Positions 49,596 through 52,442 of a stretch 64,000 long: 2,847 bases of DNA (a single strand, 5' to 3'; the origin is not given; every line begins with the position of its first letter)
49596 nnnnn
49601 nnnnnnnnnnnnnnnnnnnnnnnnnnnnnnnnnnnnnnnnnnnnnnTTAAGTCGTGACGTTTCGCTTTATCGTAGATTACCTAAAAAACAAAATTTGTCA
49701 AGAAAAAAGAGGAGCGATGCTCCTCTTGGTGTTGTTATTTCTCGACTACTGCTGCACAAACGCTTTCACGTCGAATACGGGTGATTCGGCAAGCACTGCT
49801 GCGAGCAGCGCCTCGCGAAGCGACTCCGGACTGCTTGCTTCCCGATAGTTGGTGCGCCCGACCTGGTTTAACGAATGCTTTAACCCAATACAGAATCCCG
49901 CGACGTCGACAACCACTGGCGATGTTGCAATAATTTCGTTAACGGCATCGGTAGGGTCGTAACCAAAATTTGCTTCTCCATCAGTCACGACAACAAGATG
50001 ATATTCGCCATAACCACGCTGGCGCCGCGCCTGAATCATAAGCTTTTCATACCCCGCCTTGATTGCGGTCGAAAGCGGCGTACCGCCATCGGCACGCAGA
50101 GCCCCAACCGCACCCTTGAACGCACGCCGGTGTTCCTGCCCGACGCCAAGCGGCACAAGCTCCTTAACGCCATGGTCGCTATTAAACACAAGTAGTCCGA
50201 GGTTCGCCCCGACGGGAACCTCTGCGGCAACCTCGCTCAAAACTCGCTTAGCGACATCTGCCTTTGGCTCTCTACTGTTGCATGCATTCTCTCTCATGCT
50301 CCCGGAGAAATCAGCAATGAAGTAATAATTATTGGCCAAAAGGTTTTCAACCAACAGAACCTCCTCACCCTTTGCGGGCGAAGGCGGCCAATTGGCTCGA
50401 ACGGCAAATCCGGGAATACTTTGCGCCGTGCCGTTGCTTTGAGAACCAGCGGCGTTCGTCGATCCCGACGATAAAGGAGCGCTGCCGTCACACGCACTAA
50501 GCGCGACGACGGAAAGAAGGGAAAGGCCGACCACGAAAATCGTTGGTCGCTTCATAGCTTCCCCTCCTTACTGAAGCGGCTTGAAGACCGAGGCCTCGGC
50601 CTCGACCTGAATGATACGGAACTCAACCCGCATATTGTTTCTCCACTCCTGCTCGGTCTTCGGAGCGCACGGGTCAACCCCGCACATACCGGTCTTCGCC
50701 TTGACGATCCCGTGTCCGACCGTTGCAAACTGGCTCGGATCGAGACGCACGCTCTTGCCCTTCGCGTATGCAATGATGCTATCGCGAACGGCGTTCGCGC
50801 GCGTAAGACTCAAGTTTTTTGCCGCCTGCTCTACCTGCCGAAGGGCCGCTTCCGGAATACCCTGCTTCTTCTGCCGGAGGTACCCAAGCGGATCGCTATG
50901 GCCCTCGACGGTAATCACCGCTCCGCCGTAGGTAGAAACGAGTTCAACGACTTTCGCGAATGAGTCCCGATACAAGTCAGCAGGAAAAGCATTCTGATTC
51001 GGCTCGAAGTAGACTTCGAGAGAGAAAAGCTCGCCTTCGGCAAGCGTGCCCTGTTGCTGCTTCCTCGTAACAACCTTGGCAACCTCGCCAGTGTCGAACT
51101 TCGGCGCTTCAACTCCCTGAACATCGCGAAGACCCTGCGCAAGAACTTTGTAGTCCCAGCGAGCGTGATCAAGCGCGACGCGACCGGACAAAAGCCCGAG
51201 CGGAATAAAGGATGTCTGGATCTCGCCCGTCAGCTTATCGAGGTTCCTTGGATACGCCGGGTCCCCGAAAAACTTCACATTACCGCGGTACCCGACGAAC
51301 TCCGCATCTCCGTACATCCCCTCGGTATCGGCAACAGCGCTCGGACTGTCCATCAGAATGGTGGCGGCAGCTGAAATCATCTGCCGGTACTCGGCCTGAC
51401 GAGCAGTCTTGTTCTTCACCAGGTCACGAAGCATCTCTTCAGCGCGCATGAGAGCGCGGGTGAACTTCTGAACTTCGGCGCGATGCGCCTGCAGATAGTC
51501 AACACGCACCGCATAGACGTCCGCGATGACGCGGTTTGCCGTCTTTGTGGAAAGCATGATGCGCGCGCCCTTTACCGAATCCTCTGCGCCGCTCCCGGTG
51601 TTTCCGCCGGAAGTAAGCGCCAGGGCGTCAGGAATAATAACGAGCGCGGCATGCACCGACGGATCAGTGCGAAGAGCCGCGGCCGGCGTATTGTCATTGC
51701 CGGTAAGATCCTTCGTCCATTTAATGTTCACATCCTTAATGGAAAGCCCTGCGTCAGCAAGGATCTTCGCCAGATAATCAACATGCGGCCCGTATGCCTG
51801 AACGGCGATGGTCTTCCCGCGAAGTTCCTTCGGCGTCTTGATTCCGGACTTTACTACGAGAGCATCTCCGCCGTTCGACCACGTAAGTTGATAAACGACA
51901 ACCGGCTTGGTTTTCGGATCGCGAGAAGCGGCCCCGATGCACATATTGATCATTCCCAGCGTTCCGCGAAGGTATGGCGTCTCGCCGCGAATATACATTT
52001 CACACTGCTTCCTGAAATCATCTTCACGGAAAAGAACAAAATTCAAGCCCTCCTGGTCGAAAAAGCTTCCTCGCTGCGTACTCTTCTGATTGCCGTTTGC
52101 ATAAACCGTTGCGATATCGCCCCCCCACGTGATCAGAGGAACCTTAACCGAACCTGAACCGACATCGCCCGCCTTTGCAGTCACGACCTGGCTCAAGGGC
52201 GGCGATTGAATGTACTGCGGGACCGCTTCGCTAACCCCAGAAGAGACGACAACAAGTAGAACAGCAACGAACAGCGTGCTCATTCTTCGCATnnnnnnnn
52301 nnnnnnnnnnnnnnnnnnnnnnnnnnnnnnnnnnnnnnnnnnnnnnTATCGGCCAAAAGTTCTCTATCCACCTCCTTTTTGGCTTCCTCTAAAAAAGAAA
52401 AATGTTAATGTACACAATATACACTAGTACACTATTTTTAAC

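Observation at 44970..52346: Co-directional stress-response-like island: TelA-like, XpaC-like, PPK2, VWA lipoprotein and two OmpA-anchored substrate-binding paralogues attached to an ABC transporter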

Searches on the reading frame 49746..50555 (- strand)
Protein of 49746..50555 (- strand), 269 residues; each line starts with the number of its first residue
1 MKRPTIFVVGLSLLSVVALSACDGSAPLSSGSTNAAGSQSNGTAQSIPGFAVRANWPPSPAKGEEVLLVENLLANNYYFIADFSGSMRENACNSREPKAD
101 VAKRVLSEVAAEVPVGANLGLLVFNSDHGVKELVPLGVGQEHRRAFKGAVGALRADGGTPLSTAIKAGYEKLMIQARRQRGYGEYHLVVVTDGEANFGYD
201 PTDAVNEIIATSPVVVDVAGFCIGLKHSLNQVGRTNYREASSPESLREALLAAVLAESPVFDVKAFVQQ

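Call 3: search_protein_families(library=pfam, proteins=[window:49746-50555:-], max_evalue=0.01)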
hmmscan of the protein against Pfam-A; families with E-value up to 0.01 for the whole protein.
window:49746-50555:- (269 aa): 2 families
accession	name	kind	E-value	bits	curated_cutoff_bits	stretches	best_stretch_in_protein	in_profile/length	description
PF00092.34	VWA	-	3.3e-12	47.4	23.8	1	78-219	3-137/174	von Willebrand factor type A domain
PF13519.12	VWA_2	-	5.8e-08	33.8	27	1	78-194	2-107/107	von Willebrand factor type A domain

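Call 7: search_protein_families(library=ncbifam, proteins=[window:49746-50555:-], max_evalue=0.01)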
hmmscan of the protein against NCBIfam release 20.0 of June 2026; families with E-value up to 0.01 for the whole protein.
window:49746-50555:- (269 aa): 2 families
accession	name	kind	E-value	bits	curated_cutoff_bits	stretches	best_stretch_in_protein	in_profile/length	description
TIGR02442.1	Cob-chelat-sub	hypoth_equivalog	1.8e-05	23.4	779.45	1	149-207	538-598/641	putative cobaltochelatase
TIGR02031.1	BchD-ChlD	equivalog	0.00072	18.4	499.55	1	151-203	490-541/608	magnesium chelatase ATPase subunit D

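Call 8: search_protein_families(library=padloc, proteins=[window:49746-50555:-], max_evalue=0.01)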
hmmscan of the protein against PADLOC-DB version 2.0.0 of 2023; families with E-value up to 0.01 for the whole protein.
window:49746-50555:- (269 aa): 1 family
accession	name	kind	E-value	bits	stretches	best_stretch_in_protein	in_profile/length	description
PDLC02224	TerY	-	0.0016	16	0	154-206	130-181/277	-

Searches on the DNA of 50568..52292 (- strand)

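Call 95: search_rna_families(sources=[L005, L012, L013, L019, L023, L034], threshold=gathering)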
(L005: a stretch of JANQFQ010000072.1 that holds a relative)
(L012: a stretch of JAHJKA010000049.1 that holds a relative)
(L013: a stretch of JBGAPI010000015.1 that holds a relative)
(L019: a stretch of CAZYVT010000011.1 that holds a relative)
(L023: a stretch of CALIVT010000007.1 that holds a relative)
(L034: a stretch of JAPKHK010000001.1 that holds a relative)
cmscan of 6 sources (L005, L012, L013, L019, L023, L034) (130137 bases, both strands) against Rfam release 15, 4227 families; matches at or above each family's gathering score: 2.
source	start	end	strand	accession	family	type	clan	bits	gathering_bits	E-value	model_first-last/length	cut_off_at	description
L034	20520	20592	-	RF00005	tRNA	Gene; tRNA;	CL00001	68.4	29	1.7e-12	1-71/71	no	tRNA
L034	20311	20381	-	RF00005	tRNA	Gene; tRNA;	CL00001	58.7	29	8.2e-10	1-71/71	no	tRNA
